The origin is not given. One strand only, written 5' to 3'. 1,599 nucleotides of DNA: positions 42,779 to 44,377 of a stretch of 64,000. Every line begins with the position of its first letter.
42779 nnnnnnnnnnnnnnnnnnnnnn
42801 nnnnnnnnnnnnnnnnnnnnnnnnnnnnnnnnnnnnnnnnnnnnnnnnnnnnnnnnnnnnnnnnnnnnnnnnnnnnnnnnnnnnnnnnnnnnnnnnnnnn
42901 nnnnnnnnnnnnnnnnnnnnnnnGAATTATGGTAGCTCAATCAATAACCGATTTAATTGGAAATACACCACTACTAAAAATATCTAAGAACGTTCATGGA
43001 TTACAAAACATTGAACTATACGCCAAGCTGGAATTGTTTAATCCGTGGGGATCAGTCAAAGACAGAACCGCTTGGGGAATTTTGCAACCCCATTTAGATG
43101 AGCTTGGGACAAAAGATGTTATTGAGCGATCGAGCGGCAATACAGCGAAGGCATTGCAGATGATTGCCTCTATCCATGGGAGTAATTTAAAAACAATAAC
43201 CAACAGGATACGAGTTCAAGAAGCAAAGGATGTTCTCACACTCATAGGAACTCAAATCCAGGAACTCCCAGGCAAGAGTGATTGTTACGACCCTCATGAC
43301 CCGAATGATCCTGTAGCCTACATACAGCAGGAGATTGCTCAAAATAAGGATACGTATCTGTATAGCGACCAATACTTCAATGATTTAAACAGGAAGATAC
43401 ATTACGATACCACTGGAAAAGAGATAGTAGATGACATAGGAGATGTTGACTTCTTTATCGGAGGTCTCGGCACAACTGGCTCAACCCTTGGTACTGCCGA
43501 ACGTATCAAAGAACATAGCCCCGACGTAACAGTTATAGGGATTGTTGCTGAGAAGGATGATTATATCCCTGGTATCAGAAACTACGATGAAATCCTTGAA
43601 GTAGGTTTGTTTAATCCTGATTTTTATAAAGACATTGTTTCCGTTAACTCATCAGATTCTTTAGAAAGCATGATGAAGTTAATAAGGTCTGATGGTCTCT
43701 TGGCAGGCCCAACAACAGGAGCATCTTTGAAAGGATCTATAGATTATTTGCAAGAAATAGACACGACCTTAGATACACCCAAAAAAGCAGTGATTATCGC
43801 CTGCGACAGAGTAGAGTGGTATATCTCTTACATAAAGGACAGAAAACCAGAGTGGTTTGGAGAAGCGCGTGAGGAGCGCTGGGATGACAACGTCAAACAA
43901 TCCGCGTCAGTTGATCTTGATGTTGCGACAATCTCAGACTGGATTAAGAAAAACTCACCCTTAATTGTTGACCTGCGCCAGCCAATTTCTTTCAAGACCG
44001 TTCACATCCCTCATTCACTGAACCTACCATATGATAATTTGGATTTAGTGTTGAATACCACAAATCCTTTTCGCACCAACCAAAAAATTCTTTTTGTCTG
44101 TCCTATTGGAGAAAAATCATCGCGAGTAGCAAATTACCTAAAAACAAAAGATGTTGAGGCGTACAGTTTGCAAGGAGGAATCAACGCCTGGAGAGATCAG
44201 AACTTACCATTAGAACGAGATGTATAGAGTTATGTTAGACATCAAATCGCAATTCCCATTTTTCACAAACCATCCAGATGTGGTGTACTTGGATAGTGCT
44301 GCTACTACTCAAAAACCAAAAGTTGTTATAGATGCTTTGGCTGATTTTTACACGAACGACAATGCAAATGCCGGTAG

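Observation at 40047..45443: Leaderless Fur-family-headed operon: metalloregulator - CooC-like ATPase - PLP decarboxylase - CysK-fold/rhodanese fusion - SufS-like desulfurase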

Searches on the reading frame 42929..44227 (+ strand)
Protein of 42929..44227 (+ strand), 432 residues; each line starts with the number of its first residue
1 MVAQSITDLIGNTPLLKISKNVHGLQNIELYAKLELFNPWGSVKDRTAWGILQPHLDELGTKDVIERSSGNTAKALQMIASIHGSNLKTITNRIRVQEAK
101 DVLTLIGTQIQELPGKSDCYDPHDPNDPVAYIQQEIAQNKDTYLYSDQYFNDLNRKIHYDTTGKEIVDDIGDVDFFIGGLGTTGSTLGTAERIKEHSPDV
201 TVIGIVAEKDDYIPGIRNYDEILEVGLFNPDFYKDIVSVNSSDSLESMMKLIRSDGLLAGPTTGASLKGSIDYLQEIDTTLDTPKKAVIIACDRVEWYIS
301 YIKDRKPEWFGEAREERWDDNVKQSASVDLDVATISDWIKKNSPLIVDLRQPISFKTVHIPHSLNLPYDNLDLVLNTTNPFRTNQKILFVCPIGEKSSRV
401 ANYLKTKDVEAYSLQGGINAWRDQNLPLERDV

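Call 3: search_protein_families(library=pfam, proteins=[window:42929-44227:+], max_evalue=0.01)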
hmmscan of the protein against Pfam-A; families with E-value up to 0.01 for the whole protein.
window:42929-44227:+ (432 aa): 2 families
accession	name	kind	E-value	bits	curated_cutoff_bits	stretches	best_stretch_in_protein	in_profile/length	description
PF00291.31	PALP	-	4.2e-43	148.2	35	1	6-293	1-295/295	Pyridoxal-phosphate dependent enzyme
PF00581.25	Rhodanese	-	1.8e-11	44.8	22.2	1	335-423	5-101/102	Rhodanese-like domain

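Call 4: search_protein_families(library=ncbifam, proteins=[window:42929-44227:+], max_evalue=0.01)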
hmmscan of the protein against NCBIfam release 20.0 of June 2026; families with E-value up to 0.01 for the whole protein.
window:42929-44227:+ (432 aa): 35 families (the best 25 are shown)
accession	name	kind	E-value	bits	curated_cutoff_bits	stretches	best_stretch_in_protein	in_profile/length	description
TIGR01136.1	cysKM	subfamily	2.1e-47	161.9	344.15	1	6-300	1-295/299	cysteine synthase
TIGR01138.1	cysM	equivalog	1.9e-46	158.9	394.2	1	6-300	2-286/290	cysteine synthase B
NF008735.0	PRK11761.1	equivalog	4.2e-46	157.5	413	1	3-300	3-290/296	cysteine synthase CysM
TIGR03945.1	PLP_SbnA_fam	equivalog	5.5e-41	140.6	349.95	1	6-304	1-300/304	2,3-diaminopropionate biosynthesis protein SbnA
NF007989.0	PRK10717.1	equivalog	1.2e-38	133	387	2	2-203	4-208/334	cysteine synthase A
TIGR01139.1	cysK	equivalog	1.7e-37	129.3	350.95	1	6-300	1-294/298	cysteine synthase A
TIGR01137.1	cysta_beta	equivalog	5.7e-37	127.4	510.25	1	3-311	2-316/457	cystathionine beta-synthase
NF053679.1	CysteaSynCapA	equivalog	4.9e-35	120.9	600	1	3-208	7-211/329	cysteate synthase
NF005454.0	PRK07048.1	equivalog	1.6e-10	40.7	452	1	3-210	16-211/324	threo-3-hydroxy-L-aspartate ammonia-lyase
TIGR01127.1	ilvA_1Cterm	equivalog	1.9e-10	40.3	378.75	1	17-211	4-187/380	threonine ammonia-lyase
NF006389.0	PRK08638.1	equivalog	2.3e-10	39.9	453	1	5-209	20-212/333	bifunctional threonine ammonia-lyase/L-serine ammonia-lyase TdcB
NF001195.0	PRK00162.1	equivalog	5.8e-10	39.4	102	1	331-427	8-102/108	thiosulfate sulfurtransferase GlpE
NF045641.2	BHydaspDhtseBhcB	equivalog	6.3e-10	38.7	550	1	4-209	12-205/312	beta-hydroxyaspartate dehydratase BhcB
NF005292.0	PRK06815.1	equivalog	3.5e-09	36.2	371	1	4-211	13-208/320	threonine/serine dehydratase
NF005680.0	PRK07476.1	equivalog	1e-08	34.5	413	1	4-208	15-207/326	hydroxyectoine utilization dehydratase EutB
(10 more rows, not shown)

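Call 6: find_homologous_proteins(query=window:42929-44227:+, max_evalue=1e-10)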
Query window:42929-44227:+ (432 aa): 6877 proteins with E <= 1e-10 among 8000 candidates; the best 120 are listed.
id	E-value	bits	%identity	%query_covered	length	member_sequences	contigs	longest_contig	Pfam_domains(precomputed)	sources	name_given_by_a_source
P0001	3.6e-284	960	98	100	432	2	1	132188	PF00291.32,PF00581.26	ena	-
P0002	6.3e-253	857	85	100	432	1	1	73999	PF00291.32,PF00581.26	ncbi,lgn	ncbi:MAG: pyridoxal-phosphate dependent enzyme [Patescibacteria group bacterium]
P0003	8.7e-252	854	85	100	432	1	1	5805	PF00291.32,PF00581.26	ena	-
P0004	1.6e-242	823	82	100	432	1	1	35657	PF00291.32,PF00581.26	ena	-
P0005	1.6e-241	820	82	100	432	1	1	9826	PF00291.32,PF00581.26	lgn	-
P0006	2.5e-222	757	75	100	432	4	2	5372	PF00291.32,PF00581.26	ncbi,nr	ncbi:MAG: Cysteine synthase B [candidate division WS2 bacterium]|nr:Cysteine synthase B [Candidatus 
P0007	4.0e-222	756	75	100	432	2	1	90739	PF00291.32,PF00581.26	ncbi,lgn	-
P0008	4.6e-222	756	76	100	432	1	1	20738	PF00291.32,PF00581.26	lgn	-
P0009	4.5e-220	749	74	100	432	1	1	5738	PF00291.32,PF00581.26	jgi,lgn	-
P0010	2.7e-219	747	74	100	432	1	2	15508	PF00291.32,PF00581.26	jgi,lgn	jgi:cysteine synthase B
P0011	1.8e-213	728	72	100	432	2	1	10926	PF00291.32,PF00581.26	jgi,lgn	-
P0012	1.2e-211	722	71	100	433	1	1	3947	PF00291.32,PF00581.26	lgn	-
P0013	3.4e-209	713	70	100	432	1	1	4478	PF00291.32,PF00581.26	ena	-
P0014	9.0e-207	705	69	100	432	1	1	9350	PF00291.32,PF00581.26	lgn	-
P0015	1.3e-201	688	68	100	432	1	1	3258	PF00291.32,PF00581.26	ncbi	ncbi:MAG: pyridoxal-phosphate dependent enzyme [Bacteroidales bacterium]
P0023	4.3e-179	614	61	100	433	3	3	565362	PF00291.32,PF00581.26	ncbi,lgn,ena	-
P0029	2.0e-158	546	56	100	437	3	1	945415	PF00291.32,PF00581.26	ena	-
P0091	7.7e-134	465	47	100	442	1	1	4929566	PF00291.32,PF00581.26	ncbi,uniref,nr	ncbi:Pyridoxal-5'-phosphate-dependent protein, beta subunit [Alkaliphilus metalliredigens QYMF]|unir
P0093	2.6e-133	463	48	100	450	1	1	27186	PF00291.32,PF00581.26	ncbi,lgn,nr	ncbi:MAG: pyridoxal-phosphate dependent enzyme [Cryomorphaceae bacterium]|nr:pyridoxal-phosphate dep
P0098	4.5e-133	463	49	99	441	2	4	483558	PF00291.32,PF00581.26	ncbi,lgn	-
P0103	7.0e-133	462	48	99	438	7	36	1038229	PF00291.32,PF00581.26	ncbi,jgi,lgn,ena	-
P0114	1.6e-132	461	49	99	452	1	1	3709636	PF00291.32,PF00581.26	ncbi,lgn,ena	-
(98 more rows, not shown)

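Call 9: find_encoding_contigs(protein=P0091, flank=8000, max_places=2)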
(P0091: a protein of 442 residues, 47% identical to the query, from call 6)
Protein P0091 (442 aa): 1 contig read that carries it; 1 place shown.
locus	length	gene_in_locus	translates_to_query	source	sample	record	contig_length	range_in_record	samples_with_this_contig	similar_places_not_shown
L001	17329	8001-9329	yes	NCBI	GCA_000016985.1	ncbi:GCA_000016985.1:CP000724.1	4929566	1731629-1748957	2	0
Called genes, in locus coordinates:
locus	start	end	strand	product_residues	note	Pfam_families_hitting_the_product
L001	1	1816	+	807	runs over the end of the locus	PF01136:Peptidase_U32, PF12392:DUF3656, PF01136:Peptidase_U32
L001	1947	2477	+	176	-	PF01325:Fe_dep_repress, PF01047:MarR (faint), PF02742:Fe_dep_repr_C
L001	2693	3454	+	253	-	PF02463:SMC_N, PF13514:AAA_27 (weak), PF13476:AAA_23 (weak), PF00005:ABC_tran, PF13304:AAA_21 (faint)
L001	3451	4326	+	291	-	PF00950:ABC-3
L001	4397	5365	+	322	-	PF01297:ZnuA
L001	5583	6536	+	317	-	PF01656:CbiA, PF13614:AAA_31 (faint)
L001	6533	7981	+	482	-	PF02784:Orn_Arg_deC_N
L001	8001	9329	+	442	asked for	PF00291:PALP, PF00581:Rhodanese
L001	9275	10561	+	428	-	PF00266:Aminotran_5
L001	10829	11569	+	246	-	PF01891:CbiM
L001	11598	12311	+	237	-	PF02361:CbiQ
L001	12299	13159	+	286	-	PF00005:ABC_tran, PF02463:SMC_N (weak), PF13304:AAA_21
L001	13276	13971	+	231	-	PF09335:VTT_dom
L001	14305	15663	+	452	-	PF07833:Cu_amine_oxidN1, PF04205:FMN_bind (faint)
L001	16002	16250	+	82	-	PF01541:GIY-YIG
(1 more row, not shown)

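Call 10: find_encoding_contigs(protein=P0023, flank=8000, max_places=2)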
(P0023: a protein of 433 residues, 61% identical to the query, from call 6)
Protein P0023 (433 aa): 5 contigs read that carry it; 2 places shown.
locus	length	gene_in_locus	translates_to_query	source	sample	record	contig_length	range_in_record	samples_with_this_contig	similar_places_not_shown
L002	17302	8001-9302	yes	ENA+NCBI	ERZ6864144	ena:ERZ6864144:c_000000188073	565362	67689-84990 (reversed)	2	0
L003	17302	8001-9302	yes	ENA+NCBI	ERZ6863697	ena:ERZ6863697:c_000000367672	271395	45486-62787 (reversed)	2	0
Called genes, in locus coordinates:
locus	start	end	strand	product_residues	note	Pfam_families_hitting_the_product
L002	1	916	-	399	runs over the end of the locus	PF00089:Trypsin, PF13365:Trypsin_2, PF00595:PDZ, PF13180:PDZ_2, PF17820:PDZ_6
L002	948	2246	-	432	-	PF00595:PDZ, PF13180:PDZ_2, PF17820:PDZ_6, PF03572:Peptidase_S41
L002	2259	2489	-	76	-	PF01084:Ribosomal_S18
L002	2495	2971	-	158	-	PF00436:SSB, PF22657:SSB_1 (weak)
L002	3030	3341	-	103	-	PF01250:Ribosomal_S6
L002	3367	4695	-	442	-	PF00464:SHMT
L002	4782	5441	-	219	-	PF01712:dNK (weak), PF02223:Thymidylate_kin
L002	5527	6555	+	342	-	PF01656:CbiA (weak)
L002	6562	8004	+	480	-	PF02784:Orn_Arg_deC_N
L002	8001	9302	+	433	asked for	PF00291:PALP, PF00581:Rhodanese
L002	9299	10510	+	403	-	PF00266:Aminotran_5, PF00155:Aminotran_1_2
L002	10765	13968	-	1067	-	-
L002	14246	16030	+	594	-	PF13522:GATase_6, PF13537:GATase_7, PF01380:SIS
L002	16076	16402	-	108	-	-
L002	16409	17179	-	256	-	-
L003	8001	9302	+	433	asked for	PF00291:PALP, PF00581:Rhodanese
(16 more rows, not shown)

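Call 11: find_encoding_contigs(protein=P0114, flank=8000, max_places=2)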
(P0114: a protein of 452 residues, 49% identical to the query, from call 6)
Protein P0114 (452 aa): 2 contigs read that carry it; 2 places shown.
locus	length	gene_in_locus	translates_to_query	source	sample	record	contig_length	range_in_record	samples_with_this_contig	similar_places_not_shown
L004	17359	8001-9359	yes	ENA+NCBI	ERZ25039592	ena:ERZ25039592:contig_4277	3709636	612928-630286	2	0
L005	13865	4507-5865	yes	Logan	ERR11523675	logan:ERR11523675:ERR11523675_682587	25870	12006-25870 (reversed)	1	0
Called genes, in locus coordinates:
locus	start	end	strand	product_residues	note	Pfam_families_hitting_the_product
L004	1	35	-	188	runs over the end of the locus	-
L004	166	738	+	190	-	-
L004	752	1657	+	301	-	PF01112:Asparaginase_2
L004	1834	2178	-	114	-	PF03544:TonB_C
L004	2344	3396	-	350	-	-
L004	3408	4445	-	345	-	-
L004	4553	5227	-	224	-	PF13620:CarboxypepD_reg, PF13715:CarbopepD_reg_2, PF22904:NOMO1-like_2nd (weak), PF07495:Y_Y_Y (faint)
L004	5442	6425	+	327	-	PF01656:CbiA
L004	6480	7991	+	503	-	PF02784:Orn_Arg_deC_N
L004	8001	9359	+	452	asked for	PF00291:PALP, PF00581:Rhodanese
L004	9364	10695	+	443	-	PF00266:Aminotran_5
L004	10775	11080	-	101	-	PF01909:NTP_transf_2, PF22600:MTPAP-like_central, PF18765:Polbeta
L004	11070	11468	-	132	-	PF08780:NTase_sub_bind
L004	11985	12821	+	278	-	-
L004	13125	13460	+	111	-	-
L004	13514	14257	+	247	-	-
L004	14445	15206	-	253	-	-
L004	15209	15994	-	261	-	-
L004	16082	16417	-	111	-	PF02583:Trns_repr_metal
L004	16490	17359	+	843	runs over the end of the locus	-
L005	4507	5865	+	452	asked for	PF00291:PALP, PF00581:Rhodanese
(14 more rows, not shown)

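Call 16: search_solved_structures(query=window:42929-44227:+, max_evalue=0.00001)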
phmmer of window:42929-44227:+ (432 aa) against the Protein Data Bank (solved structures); distinct sequences matched with E-value up to 0.00001: 115 (the best 60 are shown).
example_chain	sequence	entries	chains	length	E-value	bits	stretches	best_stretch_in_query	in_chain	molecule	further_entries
2bht_A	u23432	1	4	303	2.5e-32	115.8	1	6-300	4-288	CYSTEINE SYNTHASE B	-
5xem_A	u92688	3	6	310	1.4e-31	113.4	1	2-304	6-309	Cysteine synthase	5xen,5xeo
2bhs_A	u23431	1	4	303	3.7e-31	111.9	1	6-300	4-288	CYSTEINE SYNTHASE B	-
2v03_A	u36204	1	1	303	4.5e-31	111.7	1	6-300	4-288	Cysteine synthase B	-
2jc3_A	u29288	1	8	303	5.5e-31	111.3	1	6-300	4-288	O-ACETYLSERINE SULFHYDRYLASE B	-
6vju_A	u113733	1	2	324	6e-31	111.2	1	3-311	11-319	Cystathionine beta-lyase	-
4ofx_A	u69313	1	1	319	1.1e-30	110.3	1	1-300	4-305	Cystathionine beta-synthase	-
9nld_A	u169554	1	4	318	4.5e-30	108.3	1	2-273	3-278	Cysteine synthase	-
9jxu_A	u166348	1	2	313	4.9e-29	104.9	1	2-299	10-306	Cysteine synthase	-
3dwi_A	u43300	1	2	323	1.1e-28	103.7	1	5-270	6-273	Cysteine synthase B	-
3dki_A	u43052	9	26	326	1.6e-28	103.2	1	5-270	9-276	Cysteine synthase B | O-phosphoserine sulfhydrylase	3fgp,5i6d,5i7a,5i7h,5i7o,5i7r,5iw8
3dwg_A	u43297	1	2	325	1.6e-28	103.2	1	5-270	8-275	Cysteine synthase B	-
5ohx_A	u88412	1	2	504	4.9e-28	101.7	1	5-300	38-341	Cystathionine beta-synthase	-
2egu_A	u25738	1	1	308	6.9e-27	97.9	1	3-278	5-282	Cysteine synthase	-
6z3s_D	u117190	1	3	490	2.4e-26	96.1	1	3-312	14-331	Cystathionine beta-synthase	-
8h4q_N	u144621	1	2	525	5.2e-26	95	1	14-381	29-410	Rhodanese domain-containing protein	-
8h4h_N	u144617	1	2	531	5.5e-26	94.9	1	14-381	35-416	Rhodanese domain-containing protein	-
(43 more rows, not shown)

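Call 18: search_solved_structures(query=window:42929-44227:+, max_evalue=1e-24, show_alignments=0)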
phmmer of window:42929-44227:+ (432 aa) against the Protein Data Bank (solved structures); distinct sequences matched with E-value up to 1e-24: 32.
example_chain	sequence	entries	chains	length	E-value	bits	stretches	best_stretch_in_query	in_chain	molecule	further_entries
2bht_A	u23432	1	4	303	2.5e-32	115.8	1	6-300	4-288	CYSTEINE SYNTHASE B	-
5xem_A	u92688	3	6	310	1.4e-31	113.4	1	2-304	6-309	Cysteine synthase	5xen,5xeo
2bhs_A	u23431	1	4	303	3.7e-31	111.9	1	6-300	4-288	CYSTEINE SYNTHASE B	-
2v03_A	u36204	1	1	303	4.5e-31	111.7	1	6-300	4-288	Cysteine synthase B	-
2jc3_A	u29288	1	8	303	5.5e-31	111.3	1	6-300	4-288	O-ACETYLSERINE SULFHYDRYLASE B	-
6vju_A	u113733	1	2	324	6e-31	111.2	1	3-311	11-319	Cystathionine beta-lyase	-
4ofx_A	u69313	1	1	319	1.1e-30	110.3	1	1-300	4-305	Cystathionine beta-synthase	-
9nld_A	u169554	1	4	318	4.5e-30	108.3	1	2-273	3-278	Cysteine synthase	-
9jxu_A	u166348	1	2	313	4.9e-29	104.9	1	2-299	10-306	Cysteine synthase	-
3dwi_A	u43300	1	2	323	1.1e-28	103.7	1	5-270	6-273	Cysteine synthase B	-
3dki_A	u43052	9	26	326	1.6e-28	103.2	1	5-270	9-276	Cysteine synthase B | O-phosphoserine sulfhydrylase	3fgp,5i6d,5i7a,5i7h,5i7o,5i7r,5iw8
3dwg_A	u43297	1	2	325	1.6e-28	103.2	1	5-270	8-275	Cysteine synthase B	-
5ohx_A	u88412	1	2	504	4.9e-28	101.7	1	5-300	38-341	Cystathionine beta-synthase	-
2egu_A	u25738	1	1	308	6.9e-27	97.9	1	3-278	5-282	Cysteine synthase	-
6z3s_D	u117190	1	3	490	2.4e-26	96.1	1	3-312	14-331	Cystathionine beta-synthase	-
8h4q_N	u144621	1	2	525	5.2e-26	95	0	14-381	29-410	Rhodanese domain-containing protein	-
8h4h_N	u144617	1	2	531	5.5e-26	94.9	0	14-381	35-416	Rhodanese domain-containing protein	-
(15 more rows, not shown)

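Call 45: search_protein_families(library=pfam, proteins=[L004:2344-3396:-, L004:3408-4445:-], max_evalue=0.001)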
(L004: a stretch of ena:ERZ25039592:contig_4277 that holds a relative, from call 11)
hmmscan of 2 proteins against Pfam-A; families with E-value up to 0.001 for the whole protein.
L004:2344-3396:- (350 aa): 0 families

L004:3408-4445:- (345 aa): 0 families

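Call 51: find_encoding_contigs(protein=P0029, flank=9000, max_places=1)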
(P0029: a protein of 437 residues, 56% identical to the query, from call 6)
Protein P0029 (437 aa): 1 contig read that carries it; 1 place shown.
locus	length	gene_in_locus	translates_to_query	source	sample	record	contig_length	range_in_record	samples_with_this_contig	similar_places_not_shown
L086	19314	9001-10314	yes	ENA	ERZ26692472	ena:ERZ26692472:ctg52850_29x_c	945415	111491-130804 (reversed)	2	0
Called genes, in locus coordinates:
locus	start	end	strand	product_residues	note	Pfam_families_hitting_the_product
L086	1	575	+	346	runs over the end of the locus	PF02661:Fic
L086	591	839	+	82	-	-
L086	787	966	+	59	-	-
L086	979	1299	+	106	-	-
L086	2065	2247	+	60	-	-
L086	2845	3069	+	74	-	-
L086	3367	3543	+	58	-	-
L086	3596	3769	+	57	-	-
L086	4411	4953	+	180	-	-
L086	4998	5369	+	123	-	-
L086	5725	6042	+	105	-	-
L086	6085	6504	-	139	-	PF01475:FUR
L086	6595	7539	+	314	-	PF01656:CbiA (weak)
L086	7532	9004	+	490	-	PF02784:Orn_Arg_deC_N, PF00278:Orn_DAP_Arg_deC (weak)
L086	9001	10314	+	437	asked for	PF00291:PALP, PF00581:Rhodanese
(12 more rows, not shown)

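Call 52: find_encoding_contigs(protein=P0103, flank=9000, max_places=1)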
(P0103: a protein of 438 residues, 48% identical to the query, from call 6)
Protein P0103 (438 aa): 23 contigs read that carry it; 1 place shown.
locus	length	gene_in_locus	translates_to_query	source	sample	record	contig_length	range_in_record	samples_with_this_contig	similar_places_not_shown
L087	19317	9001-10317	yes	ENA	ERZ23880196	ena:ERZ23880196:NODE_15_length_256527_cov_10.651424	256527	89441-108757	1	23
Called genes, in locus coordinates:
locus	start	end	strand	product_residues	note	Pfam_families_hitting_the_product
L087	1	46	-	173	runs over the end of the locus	PF00085:Thioredoxin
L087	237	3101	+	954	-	PF03797:Autotransporter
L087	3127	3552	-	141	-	PF01475:FUR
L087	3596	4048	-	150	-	-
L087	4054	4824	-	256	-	-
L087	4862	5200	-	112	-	-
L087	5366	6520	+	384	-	PF00266:Aminotran_5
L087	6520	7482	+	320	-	PF00142:Fer4_NifH (faint), PF01656:CbiA, PF10609:ParA (faint)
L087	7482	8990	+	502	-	PF02784:Orn_Arg_deC_N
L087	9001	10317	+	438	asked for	PF00291:PALP, PF00581:Rhodanese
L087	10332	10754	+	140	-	-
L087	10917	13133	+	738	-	PF00141:peroxidase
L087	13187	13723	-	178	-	PF12915:DUF3833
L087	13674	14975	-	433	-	PF13347:MFS_2, PF07690:MFS_1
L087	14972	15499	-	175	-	PF16036:Chalcone_3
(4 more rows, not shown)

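Call 53: find_encoding_contigs(protein=P0093, flank=9000, max_places=1)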
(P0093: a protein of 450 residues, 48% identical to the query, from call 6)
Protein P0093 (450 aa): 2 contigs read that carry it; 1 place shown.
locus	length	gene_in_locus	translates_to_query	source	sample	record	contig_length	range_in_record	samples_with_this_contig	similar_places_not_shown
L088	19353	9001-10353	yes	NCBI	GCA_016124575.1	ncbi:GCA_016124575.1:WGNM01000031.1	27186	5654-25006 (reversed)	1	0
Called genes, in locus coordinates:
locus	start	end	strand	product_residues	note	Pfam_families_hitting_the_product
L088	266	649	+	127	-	PF01475:FUR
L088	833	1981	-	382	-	PF00355:Rieske, PF19112:VanA_C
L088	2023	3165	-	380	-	PF02535:Zip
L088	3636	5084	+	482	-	PF00324:AA_permease, PF13520:AA_permease_2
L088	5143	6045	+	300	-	PF05118:Asp_Arg_Hydrox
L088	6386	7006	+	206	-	-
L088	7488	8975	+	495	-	PF01168:Ala_racemase_N (weak), PF02784:Orn_Arg_deC_N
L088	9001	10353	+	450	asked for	PF00291:PALP, PF00581:Rhodanese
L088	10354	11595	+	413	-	PF00266:Aminotran_5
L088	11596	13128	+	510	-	PF00070:Pyr_redox (faint), PF01266:DAO (faint), PF01593:Amino_oxidase, PF07992:Pyr_redox_2 (faint), PF13450:NAD_binding_8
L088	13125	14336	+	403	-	PF00583:Acetyltransf_1 (weak), PF13508:Acetyltransf_7 (weak)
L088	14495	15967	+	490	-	-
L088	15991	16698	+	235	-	PF13489:Methyltransf_23, PF03848:TehB, PF13847:Methyltransf_31, PF08241:Methyltransf_11, PF08242:Methyltransf_12, PF13649:Methyltransf_25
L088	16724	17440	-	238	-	PF05148:Methyltransf_8 (weak), PF05219:DREV, PF01209:Ubie_methyltran, PF13489:Methyltransf_23, PF13847:Methyltransf_31, PF08241:Methyltransf_11, PF08242:Methyltransf_12, PF13649:Methyltransf_25, +3 more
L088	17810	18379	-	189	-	PF24724:DUF7676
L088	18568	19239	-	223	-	PF08242:Methyltransf_12 (faint)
